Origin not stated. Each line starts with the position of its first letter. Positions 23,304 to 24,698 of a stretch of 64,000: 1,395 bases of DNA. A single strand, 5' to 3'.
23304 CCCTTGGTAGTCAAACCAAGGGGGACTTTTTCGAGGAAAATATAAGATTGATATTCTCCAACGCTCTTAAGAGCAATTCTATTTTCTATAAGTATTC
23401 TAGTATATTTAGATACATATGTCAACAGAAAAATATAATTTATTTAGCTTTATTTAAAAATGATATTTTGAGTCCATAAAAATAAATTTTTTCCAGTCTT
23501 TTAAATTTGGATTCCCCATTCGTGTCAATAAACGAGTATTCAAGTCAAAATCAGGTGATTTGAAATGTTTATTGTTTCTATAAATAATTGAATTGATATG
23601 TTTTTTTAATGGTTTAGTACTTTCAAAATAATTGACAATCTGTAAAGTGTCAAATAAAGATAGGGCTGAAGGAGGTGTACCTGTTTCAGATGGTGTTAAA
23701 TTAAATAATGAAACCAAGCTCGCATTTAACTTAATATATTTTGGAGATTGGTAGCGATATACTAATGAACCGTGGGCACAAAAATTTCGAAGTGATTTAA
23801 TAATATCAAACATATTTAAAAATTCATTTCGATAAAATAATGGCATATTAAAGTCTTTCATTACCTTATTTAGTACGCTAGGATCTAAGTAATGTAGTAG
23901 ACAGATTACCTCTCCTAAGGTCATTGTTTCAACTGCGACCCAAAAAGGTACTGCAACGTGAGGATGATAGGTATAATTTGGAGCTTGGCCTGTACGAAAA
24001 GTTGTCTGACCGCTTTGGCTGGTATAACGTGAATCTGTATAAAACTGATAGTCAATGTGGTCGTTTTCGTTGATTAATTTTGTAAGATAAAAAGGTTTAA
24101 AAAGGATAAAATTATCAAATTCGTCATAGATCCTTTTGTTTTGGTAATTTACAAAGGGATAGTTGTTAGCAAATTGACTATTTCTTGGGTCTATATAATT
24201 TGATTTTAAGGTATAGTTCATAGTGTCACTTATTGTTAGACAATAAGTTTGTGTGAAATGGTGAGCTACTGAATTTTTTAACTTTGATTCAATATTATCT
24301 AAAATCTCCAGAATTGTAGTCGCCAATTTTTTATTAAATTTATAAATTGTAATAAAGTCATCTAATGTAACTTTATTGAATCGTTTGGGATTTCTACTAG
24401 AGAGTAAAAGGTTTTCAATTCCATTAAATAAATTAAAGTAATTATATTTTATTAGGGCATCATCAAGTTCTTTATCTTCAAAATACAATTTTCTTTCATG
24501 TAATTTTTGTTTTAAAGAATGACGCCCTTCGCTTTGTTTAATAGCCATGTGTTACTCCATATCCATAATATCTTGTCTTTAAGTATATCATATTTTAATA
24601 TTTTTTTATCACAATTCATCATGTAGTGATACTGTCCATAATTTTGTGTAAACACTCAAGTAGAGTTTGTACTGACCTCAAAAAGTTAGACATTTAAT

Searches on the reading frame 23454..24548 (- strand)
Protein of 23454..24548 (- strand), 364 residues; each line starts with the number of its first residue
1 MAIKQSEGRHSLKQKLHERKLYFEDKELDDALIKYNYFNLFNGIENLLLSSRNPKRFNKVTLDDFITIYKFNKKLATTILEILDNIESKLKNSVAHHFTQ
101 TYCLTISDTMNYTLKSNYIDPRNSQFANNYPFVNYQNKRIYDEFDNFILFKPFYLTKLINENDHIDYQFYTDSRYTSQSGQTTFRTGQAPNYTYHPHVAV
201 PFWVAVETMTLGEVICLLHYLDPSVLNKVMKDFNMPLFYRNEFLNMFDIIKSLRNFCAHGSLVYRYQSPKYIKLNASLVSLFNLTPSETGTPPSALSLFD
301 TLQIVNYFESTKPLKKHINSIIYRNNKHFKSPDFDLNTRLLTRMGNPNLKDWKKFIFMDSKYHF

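Call 21: search_protein_families(library=pfam, proteins=[window:23454-24548:-], max_evalue=0.001)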
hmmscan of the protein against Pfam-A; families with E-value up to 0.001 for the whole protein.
window:23454-24548:- (364 aa): 1 family
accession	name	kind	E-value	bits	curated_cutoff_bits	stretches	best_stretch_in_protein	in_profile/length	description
PF07751.16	Abi_2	-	1.2e-25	91.3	25.6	1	31-264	2-183/184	Abi-like protein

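Call 73: search_protein_families(library=padloc, proteins=[window:23454-24548:-], max_evalue=0.001)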
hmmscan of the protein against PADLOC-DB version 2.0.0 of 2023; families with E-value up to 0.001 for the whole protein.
window:23454-24548:- (364 aa): 1 family
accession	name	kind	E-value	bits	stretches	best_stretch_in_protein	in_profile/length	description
PDLC02344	AbiD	-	2.6e-25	87.7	1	4-335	5-261/277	AbiD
